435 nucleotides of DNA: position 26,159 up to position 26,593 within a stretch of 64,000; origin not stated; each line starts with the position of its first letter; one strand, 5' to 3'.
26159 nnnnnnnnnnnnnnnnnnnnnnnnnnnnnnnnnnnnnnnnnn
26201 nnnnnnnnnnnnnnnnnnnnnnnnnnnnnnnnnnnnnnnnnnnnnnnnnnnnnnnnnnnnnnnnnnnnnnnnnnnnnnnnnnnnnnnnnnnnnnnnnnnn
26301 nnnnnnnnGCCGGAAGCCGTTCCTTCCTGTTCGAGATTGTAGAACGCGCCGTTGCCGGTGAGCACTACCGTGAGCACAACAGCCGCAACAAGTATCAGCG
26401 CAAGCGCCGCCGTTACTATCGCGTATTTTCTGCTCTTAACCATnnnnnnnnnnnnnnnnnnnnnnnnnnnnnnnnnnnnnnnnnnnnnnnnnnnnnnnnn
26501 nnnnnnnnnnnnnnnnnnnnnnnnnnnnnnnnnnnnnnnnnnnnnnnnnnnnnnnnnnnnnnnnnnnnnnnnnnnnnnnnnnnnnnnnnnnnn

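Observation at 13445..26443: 4,332-aa adhesin anchored at both ends, with a GLUG-like head and about 35-40 MBG/YGX-like repeats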

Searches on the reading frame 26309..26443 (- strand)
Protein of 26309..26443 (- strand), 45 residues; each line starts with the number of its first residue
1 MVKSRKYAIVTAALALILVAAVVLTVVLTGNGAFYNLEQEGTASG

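Call 102: find_homologous_proteins(query=window:26309-26443:-, max_evalue=0.01)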
Query seq(45 aa): 33 candidates shared short words with the query, none scored E <= 0.01.
